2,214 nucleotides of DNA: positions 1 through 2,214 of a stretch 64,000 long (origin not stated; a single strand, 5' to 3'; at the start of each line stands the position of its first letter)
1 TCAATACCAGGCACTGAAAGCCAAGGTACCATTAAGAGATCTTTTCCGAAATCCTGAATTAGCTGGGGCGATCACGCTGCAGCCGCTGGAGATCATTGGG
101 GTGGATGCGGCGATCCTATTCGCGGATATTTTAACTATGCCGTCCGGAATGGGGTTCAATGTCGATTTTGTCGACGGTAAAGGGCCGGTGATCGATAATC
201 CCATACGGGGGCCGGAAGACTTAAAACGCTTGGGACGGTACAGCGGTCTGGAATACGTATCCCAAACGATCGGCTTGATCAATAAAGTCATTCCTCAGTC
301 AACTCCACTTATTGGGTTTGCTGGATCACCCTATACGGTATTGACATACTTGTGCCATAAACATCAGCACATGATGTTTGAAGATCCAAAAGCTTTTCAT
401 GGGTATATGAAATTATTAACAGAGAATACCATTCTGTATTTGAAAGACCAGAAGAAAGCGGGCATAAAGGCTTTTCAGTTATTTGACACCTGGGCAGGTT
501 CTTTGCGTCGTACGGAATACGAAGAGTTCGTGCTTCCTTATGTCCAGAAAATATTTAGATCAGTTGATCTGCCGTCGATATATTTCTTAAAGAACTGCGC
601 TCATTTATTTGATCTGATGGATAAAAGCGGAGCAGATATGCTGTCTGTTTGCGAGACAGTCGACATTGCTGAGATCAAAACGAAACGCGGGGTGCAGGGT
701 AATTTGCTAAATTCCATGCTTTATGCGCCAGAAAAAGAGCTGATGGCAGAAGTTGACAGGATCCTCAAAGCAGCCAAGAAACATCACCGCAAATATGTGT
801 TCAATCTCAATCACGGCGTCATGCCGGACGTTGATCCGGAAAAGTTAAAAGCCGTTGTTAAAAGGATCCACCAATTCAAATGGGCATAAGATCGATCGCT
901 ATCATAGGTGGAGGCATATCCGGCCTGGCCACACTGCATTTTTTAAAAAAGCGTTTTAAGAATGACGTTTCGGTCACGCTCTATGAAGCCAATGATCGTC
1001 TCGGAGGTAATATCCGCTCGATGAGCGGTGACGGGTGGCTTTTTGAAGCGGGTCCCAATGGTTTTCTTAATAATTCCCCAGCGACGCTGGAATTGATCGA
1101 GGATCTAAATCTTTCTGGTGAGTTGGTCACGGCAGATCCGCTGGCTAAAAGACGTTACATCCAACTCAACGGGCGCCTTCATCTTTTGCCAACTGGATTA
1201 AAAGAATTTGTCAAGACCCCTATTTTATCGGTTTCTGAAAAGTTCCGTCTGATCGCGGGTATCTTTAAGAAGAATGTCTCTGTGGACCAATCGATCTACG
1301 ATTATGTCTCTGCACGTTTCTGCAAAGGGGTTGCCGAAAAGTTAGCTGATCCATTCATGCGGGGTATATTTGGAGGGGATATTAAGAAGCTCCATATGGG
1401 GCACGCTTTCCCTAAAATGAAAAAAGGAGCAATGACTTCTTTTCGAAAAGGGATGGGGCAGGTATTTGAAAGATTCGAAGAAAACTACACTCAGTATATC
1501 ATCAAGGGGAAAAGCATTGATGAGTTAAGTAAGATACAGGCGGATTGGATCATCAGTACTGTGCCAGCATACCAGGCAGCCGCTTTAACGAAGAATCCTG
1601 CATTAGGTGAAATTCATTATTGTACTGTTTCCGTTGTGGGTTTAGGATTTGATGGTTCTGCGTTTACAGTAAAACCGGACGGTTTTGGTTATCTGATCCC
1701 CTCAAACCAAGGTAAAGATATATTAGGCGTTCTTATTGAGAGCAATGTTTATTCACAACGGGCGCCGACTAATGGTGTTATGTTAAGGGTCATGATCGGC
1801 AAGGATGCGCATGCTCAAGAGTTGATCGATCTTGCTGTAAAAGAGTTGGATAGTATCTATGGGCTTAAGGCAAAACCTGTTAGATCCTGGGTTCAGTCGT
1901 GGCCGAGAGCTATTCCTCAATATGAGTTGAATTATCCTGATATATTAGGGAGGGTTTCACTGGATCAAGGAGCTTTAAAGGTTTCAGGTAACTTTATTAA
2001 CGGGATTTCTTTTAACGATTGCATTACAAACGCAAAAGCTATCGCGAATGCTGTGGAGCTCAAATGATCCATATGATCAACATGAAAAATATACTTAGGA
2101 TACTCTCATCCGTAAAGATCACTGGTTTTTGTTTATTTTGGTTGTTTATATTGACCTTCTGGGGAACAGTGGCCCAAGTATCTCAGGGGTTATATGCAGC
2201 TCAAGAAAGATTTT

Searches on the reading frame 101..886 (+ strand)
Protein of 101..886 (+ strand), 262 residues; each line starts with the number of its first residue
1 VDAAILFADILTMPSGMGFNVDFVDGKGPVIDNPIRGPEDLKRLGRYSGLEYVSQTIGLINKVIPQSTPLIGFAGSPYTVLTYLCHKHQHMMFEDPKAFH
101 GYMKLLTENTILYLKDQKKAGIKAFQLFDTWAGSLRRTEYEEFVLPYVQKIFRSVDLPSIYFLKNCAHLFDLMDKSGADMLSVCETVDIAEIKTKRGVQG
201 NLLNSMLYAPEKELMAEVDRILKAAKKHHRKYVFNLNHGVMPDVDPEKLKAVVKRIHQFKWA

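Call 39: search_protein_families(library=pfam, proteins=[window:101-886:+], max_evalue=0.01)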
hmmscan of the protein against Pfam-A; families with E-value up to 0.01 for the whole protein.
window:101-886:+ (262 aa): 1 family
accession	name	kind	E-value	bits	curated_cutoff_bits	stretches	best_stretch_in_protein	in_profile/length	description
PF01208.23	URO-D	-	5.5e-72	243.1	23.9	1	1-258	65-345/346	Uroporphyrinogen decarboxylase (URO-D)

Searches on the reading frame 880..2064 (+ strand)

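Call 39: search_protein_families(library=pfam, proteins=[window:880-2064:+], max_evalue=0.01)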
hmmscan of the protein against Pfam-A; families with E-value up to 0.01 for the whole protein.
window:880-2064:+ (395 aa): 4 families
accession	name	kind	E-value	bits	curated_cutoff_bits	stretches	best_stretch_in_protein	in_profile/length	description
PF01593.30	Amino_oxidase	-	1.8e-31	110.3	19.8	1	26-352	14-394/443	Flavin containing amine oxidoreductase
PF13450.12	NAD_binding_8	-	1.1e-13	51.7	21.9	1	8-75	1-67/68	NAD(P)-binding Rossmann-like domain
PF01266.30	DAO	-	4e-06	27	27.9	1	6-43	2-37/353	FAD dependent oxidoreductase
PF13454.12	NAD_binding_9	-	0.001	19.5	21.8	1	7-44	1-39/155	FAD-NAD(P)-binding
